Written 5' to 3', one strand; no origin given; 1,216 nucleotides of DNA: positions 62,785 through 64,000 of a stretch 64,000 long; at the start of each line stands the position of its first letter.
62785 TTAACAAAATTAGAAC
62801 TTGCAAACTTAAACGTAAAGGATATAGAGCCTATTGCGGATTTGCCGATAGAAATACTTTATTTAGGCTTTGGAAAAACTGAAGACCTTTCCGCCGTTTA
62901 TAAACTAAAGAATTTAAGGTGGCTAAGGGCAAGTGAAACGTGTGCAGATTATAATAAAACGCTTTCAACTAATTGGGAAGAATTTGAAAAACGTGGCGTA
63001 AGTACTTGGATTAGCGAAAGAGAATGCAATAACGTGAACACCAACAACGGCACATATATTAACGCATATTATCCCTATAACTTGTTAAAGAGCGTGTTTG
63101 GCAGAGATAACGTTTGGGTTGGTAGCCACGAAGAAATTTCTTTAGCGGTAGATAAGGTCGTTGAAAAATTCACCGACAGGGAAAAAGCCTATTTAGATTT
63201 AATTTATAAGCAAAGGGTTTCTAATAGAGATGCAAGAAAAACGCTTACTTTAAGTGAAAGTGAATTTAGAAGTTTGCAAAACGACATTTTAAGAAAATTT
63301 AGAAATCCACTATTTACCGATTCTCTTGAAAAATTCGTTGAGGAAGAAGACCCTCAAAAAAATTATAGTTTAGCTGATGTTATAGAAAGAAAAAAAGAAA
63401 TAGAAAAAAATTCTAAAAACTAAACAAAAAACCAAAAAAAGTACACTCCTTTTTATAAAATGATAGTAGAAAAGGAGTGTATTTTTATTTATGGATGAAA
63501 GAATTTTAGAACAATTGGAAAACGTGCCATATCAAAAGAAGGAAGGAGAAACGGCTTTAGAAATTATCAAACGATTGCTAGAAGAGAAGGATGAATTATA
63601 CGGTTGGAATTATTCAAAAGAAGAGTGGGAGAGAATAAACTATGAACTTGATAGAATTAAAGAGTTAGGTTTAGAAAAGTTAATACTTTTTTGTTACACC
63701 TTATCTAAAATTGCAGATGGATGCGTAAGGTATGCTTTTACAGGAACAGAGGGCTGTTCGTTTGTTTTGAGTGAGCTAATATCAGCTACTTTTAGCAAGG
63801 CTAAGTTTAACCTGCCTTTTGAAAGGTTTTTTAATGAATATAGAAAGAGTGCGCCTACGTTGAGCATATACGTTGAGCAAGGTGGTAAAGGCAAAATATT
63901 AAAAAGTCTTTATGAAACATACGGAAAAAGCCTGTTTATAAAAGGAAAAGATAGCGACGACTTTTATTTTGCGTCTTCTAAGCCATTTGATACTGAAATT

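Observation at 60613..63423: Signal-less LRR protein plus a WYL regulator fused to LRRs and a second HTH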

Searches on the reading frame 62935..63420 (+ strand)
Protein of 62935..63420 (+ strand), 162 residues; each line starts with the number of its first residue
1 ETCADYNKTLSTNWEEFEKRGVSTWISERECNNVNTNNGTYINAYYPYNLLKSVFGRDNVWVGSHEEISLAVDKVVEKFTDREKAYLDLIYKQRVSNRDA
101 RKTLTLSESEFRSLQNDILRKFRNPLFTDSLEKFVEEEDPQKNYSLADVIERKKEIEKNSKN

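Call 41: search_solved_structures(query=window:62971-63420:+, max_evalue=10, show_alignments=2)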
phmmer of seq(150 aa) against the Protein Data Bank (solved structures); distinct sequences matched with E-value up to 10: 8.
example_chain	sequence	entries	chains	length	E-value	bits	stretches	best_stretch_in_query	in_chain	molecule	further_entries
9y49_AB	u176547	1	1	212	1.3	12.5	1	78-147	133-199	40S ribosomal protein S3a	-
9y4g_AB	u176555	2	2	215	1.4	12.4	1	78-147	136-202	40S ribosomal protein S3a | Small ribosomal subunit protein eS1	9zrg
6xa1_SB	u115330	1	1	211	1.4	12.4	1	78-147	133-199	40S ribosomal protein S3a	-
6zvj_p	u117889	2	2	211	1.4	12.4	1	78-147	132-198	40S ribosomal protein S3a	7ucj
6gz3_BB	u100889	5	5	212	1.4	12.4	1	78-147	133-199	40S ribosomal protein S3a | ribosomal protein eS1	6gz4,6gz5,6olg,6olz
11hg_AS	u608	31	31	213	1.4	12.4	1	78-147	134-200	40S ribosomal protein S3a | eS1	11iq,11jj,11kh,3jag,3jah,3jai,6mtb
6ole_SB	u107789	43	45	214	1.4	12.4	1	78-147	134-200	40S ribosomal protein S3a | Small ribosomal subunit protein eS1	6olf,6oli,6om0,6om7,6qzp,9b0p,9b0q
1rp3_A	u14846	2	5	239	2.8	11.4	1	55-114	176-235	RNA polymerase sigma factor SIGMA-28 (FliA) | RNA polymerase sigma factor FliA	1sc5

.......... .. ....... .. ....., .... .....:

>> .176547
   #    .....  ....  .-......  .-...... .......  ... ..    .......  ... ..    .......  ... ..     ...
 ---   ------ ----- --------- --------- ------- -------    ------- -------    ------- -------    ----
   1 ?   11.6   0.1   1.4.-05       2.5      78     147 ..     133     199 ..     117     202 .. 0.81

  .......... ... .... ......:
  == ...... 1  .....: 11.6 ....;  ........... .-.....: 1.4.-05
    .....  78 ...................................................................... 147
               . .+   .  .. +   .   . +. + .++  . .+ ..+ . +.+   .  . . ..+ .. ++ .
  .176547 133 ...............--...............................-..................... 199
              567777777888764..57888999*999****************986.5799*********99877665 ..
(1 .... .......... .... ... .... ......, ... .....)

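Call 64: search_protein_representatives(protein=window:62935-63420:+)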
Query: 162 residues. Proteins with E-value up to 0.001 (for the whole library): 23; up to 1e-10: 10; up to 1e-30: 2. The best 23 are listed.
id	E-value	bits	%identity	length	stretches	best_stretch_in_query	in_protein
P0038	1.3e-47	178.0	53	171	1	1-159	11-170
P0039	3.8e-45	170.0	76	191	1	44-145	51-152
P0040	2.1e-18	83.1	32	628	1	6-148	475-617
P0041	3.5e-15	72.7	56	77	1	88-162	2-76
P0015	1.2e-13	67.7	34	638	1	7-158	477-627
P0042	3.4e-13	66.2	36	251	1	31-150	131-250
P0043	4.7e-12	62.5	30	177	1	15-156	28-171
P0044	5.2e-12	62.4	59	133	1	3-58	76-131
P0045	4.0e-11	59.5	32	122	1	36-149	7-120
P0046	5.6e-11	59.1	32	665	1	33-150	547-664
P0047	6.7e-10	55.5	29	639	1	11-140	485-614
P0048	3.4e-09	53.2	33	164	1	44-153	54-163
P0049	6.5e-08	49.1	33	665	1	44-153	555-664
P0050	3.0e-07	46.9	38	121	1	72-150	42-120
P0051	3.7e-06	43.4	34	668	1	44-138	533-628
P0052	4.4e-06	43.1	28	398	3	21-94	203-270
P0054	7.2e-06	42.5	34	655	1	44-150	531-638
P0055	4.0e-05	40.0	28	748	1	38-144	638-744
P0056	8.2e-05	39.0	29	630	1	45-143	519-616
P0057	9.9e-05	38.7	29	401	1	40-156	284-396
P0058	9.9e-05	38.7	26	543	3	45-126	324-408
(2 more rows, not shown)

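Call 65: search_protein_families(library=pfam, proteins=[P0040, P0046, P0047, P0051, P0054, P0055, P0056, P0057, P0058, P0052], max_evalue=0.01)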
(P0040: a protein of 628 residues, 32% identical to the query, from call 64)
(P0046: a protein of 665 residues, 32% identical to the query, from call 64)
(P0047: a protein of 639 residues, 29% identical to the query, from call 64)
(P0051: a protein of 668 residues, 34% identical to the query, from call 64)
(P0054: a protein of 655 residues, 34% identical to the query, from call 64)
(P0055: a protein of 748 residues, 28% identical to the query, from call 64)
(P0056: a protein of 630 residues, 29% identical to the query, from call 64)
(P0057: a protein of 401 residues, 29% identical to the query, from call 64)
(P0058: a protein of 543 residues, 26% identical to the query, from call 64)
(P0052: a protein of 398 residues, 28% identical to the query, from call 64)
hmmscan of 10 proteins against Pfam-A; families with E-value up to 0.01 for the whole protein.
P0040 (628 aa): 7 families
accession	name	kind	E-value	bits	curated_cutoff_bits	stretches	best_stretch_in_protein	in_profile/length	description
PF13280.12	WYL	-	3.3e-08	33.8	21.8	1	163-226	14-70/70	WYL domain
PF12799.13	LRR_4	-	1.8e-06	28.5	27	1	375-417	1-44/44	Leucine Rich repeats (2 copies)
PF25583.1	WCX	-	1.4e-05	25.8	23.9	1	260-333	3-75/76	WCX domain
PF13855.12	LRR_8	-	0.00058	20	27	1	376-414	2-42/61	Leucine rich repeat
PF23952.1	LRR_EndoS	-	0.002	18.8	27.9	0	326-446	6-109/116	Endo-beta-N-acetylglucosaminidase EndoS LRR domain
PF17623.7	B277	-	0.0022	17.6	27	1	378-463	98-179/277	Domain of unknown function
PF13306.12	LRR_5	-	0.0077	16.6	27.7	0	373-440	44-112/127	BspA type Leucine rich repeat region (6 copies)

P0046 (665 aa): 5 families
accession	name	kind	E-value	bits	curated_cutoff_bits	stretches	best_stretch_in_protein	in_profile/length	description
PF13280.12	WYL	-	3.1e-13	50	21.8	1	158-230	3-69/70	WYL domain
PF12799.13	LRR_4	-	1.9e-06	28.3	27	1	380-422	1-43/44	Leucine Rich repeats (2 copies)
PF25583.1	WCX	-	9.5e-05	23.1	23.9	1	305-338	42-75/76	WCX domain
PF03979.19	Sigma70_r1_1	-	0.00097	19.5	22.5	0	18-74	7-62/81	Sigma-70 factor, region 1.1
PF04545.22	Sigma70_r4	-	0.0041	17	24.1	0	591-637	3-49/50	Sigma-70, region 4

P0047 (639 aa): 6 families
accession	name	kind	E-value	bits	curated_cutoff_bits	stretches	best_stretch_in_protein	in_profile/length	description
PF13280.12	WYL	-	1.6e-14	54.1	21.8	1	162-237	3-70/70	WYL domain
PF12799.13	LRR_4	-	1.7e-07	31.7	27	1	407-446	1-41/44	Leucine Rich repeats (2 copies)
PF25583.1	WCX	-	1.2e-06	29.2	23.9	1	270-344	2-76/76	WCX domain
PF13855.12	LRR_8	-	0.00052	20.2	27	1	386-438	2-58/61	Leucine rich repeat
PF23952.1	LRR_EndoS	-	0.0034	18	27.9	0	366-456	26-109/116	Endo-beta-N-acetylglucosaminidase EndoS LRR domain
PF04361.18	DUF494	-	0.0094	16.2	22.6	0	22-131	4-110/153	Protein of unknown function (DUF494)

P0051 (668 aa): 4 families
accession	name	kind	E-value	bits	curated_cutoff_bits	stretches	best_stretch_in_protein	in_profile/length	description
PF13280.12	WYL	-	1.1e-12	48.2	21.8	1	166-240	3-69/70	WYL domain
PF12799.13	LRR_4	-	1.5e-05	25.6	27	1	412-449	3-41/44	Leucine Rich repeats (2 copies)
PF23239.1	DUF7069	-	0.0022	18.5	27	0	222-254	2-34/70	Domain of unknown function (DUF7069)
PF13855.12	LRR_8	-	0.0024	18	27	1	390-441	3-58/61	Leucine rich repeat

P0054 (655 aa): 3 families
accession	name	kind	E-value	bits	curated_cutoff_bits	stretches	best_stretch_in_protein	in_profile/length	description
PF13280.12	WYL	-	3.1e-11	43.6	21.8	1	173-247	3-70/70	WYL domain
PF12799.13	LRR_4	-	1.2e-08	35.4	27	1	419-458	2-42/44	Leucine Rich repeats (2 copies)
PF25583.1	WCX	-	1.4e-06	29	23.9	1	281-354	3-75/76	WCX domain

P0055 (748 aa): 7 families
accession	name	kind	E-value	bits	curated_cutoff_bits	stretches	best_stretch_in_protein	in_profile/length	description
PF13280.12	WYL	-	7.6e-12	45.5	21.8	1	242-314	4-70/70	WYL domain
PF12799.13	LRR_4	-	8.2e-12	45.4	27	2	464-506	2-44/44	Leucine Rich repeats (2 copies)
PF25583.1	WCX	-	1e-07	32.6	23.9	1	350-422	5-76/76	WCX domain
PF13855.12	LRR_8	-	7.1e-07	29.3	27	0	510-562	3-59/61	Leucine rich repeat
PF23598.1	LRR_14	-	6.3e-05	22.3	40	1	465-637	2-172/353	Leucine-rich repeat region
PF04545.22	Sigma70_r4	-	0.00028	20.8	24.1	1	676-723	2-49/50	Sigma-70, region 4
PF08279.18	HTH_11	-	0.0012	19.1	25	1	32-76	14-52/55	HTH domain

P0056 (630 aa): 3 families
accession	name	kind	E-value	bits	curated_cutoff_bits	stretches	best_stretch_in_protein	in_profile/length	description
PF13280.12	WYL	-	5.5e-10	39.5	21.8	1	164-236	3-69/70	WYL domain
PF12799.13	LRR_4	-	2.4e-09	37.6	27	1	387-427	2-43/44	Leucine Rich repeats (2 copies)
PF25583.1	WCX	-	5.9e-05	23.8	23.9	1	317-345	48-76/76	WCX domain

P0057 (401 aa): 7 families
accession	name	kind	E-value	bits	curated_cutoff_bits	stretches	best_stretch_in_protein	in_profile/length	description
PF12799.13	LRR_4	-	3.3e-14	53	27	2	153-193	2-43/44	Leucine Rich repeats (2 copies)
PF25583.1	WCX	-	7.1e-07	29.9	23.9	1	36-111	2-76/76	WCX domain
PF04545.22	Sigma70_r4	-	3e-06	27.1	24.1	1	320-365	2-47/50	Sigma-70, region 4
PF14580.12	LRR_9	-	3e-05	24.1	30.5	1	122-225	15-120/175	Leucine-rich repeat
PF08281.18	Sigma70_r4_2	-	4.7e-05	23.4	25.7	1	315-357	3-45/54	Sigma-70, region 4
PF23952.1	LRR_EndoS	-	0.00029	21.5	27.9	1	155-224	26-93/116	Endo-beta-N-acetylglucosaminidase EndoS LRR domain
PF13855.12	LRR_8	-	0.00044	20.4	27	1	153-201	2-54/61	Leucine rich repeat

P0058 (543 aa): 7 families
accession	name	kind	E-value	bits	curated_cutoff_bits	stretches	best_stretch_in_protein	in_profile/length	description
PF03118.21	RNA_pol_A_CTD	-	2.8e-28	97.9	23.8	2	459-517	7-65/67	Bacterial RNA polymerase, alpha chain C terminal domain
PF04545.22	Sigma70_r4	-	1.1e-24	86.1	24.1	3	38-79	1-42/50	Sigma-70, region 4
PF08281.18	Sigma70_r4_2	-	7.2e-24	83.6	25.7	3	35-79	4-48/54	Sigma-70, region 4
PF13384.12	HTH_23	-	0.00013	22.1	24.6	0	45-78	6-38/50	Homeodomain-like domain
PF13404.12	HTH_AsnC-type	-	0.0085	16.3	27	0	378-399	19-40/42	AsnC-type helix-turn-helix domain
PF04297.20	UPF0122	-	0.0088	16.7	22.7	0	366-402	23-59/101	Putative helix-turn-helix protein, YlxM / p13 like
PF13936.12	HTH_38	-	0.0099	16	27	0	246-277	3-34/44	Helix-turn-helix domain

P0052 (398 aa): 8 families
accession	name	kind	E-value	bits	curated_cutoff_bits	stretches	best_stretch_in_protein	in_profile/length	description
PF04545.22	Sigma70_r4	-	6.9e-23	80.4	24.1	3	254-298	4-48/50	Sigma-70, region 4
PF08281.18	Sigma70_r4_2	-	1.2e-14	54.2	25.7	2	141-177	4-40/54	Sigma-70, region 4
PF03118.21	RNA_pol_A_CTD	-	1.2e-12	47.8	23.8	1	332-392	6-66/67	Bacterial RNA polymerase, alpha chain C terminal domain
PF06530.18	Phage_antitermQ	-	1e-06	29.1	26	0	51-81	62-92/118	Phage antitermination protein Q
PF00196.25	GerE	-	0.00012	22.1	23.5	0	163-197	17-51/57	Bacterial regulatory proteins, luxR family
PF07638.17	Sigma70_ECF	-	0.00024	21.5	21.1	0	234-287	116-168/185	ECF sigma factor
PF04297.20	UPF0122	-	0.00026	21.6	22.7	0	255-323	18-85/101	Putative helix-turn-helix protein, YlxM / p13 like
PF13936.12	HTH_38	-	0.0019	18.4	27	0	256-284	8-34/44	Helix-turn-helix domain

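Call 66: find_encoding_contigs(protein=P0046, flank=8000, max_places=2)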
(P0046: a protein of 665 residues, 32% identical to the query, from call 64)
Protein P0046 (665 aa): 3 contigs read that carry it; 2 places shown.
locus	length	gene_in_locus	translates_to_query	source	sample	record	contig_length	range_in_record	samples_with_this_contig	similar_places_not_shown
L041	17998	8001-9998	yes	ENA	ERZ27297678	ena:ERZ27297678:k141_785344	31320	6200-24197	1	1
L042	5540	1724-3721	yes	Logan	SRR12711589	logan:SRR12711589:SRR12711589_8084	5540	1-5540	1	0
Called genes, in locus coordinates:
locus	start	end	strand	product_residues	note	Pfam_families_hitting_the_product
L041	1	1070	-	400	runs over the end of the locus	PF01966:HD, PF13286:HD_assoc (weak)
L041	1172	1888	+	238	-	PF10686:YAcAr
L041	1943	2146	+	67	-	-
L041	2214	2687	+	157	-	PF18143:HAD_SAK_2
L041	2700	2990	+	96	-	-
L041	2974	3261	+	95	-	PF20274:cREC_REC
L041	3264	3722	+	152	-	PF13306:LRR_5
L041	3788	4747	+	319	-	-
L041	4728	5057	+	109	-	-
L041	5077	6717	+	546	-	-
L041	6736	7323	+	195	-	-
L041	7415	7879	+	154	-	-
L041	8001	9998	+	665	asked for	PF13280:WYL, PF12799:LRR_4 (faint)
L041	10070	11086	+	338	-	PF07733:DNA_pol3_alpha, PF17657:DNA_pol3_finger (weak)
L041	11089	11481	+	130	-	-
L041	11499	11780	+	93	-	-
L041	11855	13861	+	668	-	PF00004:AAA, PF17866:AAA_lid_6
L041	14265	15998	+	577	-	-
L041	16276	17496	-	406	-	PF07690:MFS_1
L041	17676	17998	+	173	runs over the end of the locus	PF20122:DUF6512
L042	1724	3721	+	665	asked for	PF13280:WYL, PF12799:LRR_4 (faint)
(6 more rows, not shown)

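Call 67: find_encoding_contigs(protein=P0055, flank=8000, max_places=2)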
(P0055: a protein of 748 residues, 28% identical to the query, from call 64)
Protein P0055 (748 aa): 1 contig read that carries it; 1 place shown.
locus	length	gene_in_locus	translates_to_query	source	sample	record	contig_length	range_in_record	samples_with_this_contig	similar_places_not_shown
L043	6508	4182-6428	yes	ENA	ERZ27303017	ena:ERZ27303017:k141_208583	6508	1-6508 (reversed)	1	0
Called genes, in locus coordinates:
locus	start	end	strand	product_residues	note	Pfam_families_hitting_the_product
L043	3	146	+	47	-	?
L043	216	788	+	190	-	PF13306:LRR_5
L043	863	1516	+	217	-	PF13306:LRR_5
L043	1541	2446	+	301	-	-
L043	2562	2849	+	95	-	-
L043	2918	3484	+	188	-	PF20815:GIY_YIG_2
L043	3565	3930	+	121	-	PF08769:Spo0A_C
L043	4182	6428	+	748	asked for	PF13280:WYL, PF25583:WCX, PF12799:LRR_4 (faint), PF13855:LRR_8 (faint)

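Call 102: search_protein_families(library=pfam, proteins=[L041:7415-7876:+, L041:6736-7320:+, L041:11089-11478:+], max_evalue=0.05)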
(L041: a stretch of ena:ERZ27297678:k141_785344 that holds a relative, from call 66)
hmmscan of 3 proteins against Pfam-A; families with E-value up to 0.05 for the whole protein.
L041:7415-7876:+ (154 aa): 0 families

L041:6736-7320:+ (195 aa): 0 families

L041:11089-11478:+ (130 aa): 0 families

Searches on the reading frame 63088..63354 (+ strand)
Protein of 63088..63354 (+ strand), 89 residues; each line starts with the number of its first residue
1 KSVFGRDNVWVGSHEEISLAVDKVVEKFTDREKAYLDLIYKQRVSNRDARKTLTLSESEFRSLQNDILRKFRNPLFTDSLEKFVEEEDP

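Call 45: search_solved_structures(query=A2, max_evalue=1, show_alignments=2)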
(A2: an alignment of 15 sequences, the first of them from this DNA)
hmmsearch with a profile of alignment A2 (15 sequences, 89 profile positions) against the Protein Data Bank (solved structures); distinct sequences matched with E-value up to 1: 89 (the best 60 are shown).
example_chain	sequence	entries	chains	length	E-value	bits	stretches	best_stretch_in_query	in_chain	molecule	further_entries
8h3v_G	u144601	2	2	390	1.2e-07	34.9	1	12-84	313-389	RNA polymerase sigma factor SigA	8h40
1rp3_A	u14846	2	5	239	2.8e-07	33.7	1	12-72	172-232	RNA polymerase sigma factor SIGMA-28 (FliA) | RNA polymerase sigma factor FliA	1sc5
8vd6_A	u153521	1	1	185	9.1e-07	32.1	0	44-71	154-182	CAP REPEAT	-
6pmi_F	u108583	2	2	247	1.2e-06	31.7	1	17-72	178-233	RNA polymerase sigma factor FliA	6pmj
9wsf_A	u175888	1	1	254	2.8e-06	30.5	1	17-72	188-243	RNA polymerase sigma factor FliA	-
9wsm_F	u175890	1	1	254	2.8e-06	30.5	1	17-72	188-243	RNA polymerase sigma factor FliA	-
8gzg_F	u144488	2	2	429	4.3e-06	29.9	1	12-84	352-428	RNA polymerase sigma factor SigA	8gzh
6n61_F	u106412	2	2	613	1.6e-05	28.1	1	17-85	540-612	RNA polymerase sigma factor RpoD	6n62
4jk1_X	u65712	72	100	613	1.7e-05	28.1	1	17-85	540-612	Escherichia coli RNA polymerase sigma70 subunit | RNA polymerase sigma factor RpoD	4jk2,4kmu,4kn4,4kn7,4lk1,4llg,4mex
6n57_L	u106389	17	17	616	1.7e-05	28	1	17-85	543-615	RNA polymerase sigma factor RpoD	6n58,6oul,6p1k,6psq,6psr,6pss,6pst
7ubm_F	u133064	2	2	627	1.7e-05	28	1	17-85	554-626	RNA polymerase sigma factor RpoD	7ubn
4jkr_F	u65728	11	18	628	1.8e-05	28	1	17-85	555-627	RNA polymerase sigma factor RpoD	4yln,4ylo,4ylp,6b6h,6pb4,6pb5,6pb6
7bef_F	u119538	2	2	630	1.8e-05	28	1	17-85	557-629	RNA polymerase sigma factor RpoD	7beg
6ldi_F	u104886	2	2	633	1.8e-05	27.9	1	17-85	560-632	RNA polymerase sigma factor RpoD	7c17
3iyd_F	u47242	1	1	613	2e-05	27.8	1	17-85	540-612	RNA polymerase sigma factor rpoD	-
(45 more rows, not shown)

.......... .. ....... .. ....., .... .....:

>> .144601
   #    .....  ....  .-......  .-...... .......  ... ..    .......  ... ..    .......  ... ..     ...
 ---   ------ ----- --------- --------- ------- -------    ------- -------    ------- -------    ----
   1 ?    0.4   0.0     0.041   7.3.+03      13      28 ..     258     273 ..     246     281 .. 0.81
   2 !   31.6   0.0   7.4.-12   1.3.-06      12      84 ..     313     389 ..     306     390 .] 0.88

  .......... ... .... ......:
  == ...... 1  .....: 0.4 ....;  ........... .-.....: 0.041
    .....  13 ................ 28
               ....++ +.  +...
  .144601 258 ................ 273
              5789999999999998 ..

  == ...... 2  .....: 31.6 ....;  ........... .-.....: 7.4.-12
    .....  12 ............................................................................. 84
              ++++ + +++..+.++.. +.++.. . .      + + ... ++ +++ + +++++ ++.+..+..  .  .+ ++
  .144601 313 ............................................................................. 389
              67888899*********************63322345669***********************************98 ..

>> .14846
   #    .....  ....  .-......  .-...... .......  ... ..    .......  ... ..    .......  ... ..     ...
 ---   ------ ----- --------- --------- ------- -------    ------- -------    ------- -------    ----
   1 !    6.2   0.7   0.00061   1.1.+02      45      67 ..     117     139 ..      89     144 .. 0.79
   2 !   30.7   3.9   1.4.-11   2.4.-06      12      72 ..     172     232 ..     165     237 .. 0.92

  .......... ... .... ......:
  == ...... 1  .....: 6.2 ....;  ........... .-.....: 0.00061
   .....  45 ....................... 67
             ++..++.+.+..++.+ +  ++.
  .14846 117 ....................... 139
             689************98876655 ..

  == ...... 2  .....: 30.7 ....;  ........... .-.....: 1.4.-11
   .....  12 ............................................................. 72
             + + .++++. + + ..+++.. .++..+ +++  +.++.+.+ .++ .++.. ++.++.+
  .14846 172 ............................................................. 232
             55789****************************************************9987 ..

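Call 46: search_protein_families(library=pfam, alignment_id=A2, max_evalue=0.1)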
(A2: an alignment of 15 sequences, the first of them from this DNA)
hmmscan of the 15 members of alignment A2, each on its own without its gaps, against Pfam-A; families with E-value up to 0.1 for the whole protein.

A. member 1, seq(89 aa): 2 families
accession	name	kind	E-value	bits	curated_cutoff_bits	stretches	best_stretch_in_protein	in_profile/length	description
PF18326.6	RFX5_N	-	0.027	14.7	25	1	25-40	26-41/59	RFX5 N-terminal domain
PF17075.10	RRT14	-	0.054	14.1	27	1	24-82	98-155/196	Regular of rDNA transcription protein 14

B. families by the number of members that match (of 15 scanned): 39 families (the first 25 are shown)
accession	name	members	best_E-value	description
PF04545.22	Sigma70_r4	7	9.3e-10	Sigma-70, region 4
PF08281.18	Sigma70_r4_2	7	7e-07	Sigma-70, region 4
PF00196.25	GerE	4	0.0016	Bacterial regulatory proteins, luxR family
PF13936.12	HTH_38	4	0.0018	Helix-turn-helix domain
PF18326.6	RFX5_N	2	0.027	RFX5 N-terminal domain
PF07374.17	DUF1492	1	0.0018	Protein of unknown function (DUF1492)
PF14337.13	Abi_alpha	1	0.0024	Abortive infection alpha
PF25793.1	WH_2nd_NFRKB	1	0.0043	NFRKB second winged helix domain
PF21667.2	Nop5_N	1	0.009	Nop5, N-terminal domain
PF18980.5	DUF5716_C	1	0.013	Family of unknown function (DUF5716) C-terminal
PF11527.13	ARL2_Bind_BART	1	0.013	The ARF-like 2 binding protein BART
PF21572.2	Nop5_56-rel_N_Arc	1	0.016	Archaeal Nop5/56-rel, N-terminal domain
PF14163.11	SieB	1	0.016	Super-infection exclusion protein B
PF16469.10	NPA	1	0.018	Nematode polyprotein allergen ABA-1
PF13413.12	HTH_25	1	0.018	Helix-turn-helix domain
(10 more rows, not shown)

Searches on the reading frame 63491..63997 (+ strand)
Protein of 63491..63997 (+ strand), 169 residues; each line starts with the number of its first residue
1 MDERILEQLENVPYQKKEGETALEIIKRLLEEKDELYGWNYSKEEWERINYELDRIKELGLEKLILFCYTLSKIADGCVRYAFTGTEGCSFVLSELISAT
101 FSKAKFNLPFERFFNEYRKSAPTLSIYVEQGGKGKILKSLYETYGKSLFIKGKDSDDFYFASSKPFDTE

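Call 70: find_homologous_proteins(query=window:63491-63997:+, max_evalue=0.001)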
Query window:63491-63997:+ (169 aa): 5 proteins with E <= 0.001 among 126 candidates.
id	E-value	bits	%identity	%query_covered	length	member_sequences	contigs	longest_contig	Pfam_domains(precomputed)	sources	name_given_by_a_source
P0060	1.3e-34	137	49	100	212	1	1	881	PF07733.19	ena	-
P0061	3.4e-33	133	50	100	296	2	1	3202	PF07733.19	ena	-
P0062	2.0e-32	130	46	100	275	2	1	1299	PF07733.19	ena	-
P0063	1.6e-28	118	45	91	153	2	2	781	PF07733.19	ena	-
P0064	4.0e-15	74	42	80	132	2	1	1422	PF07733.19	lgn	-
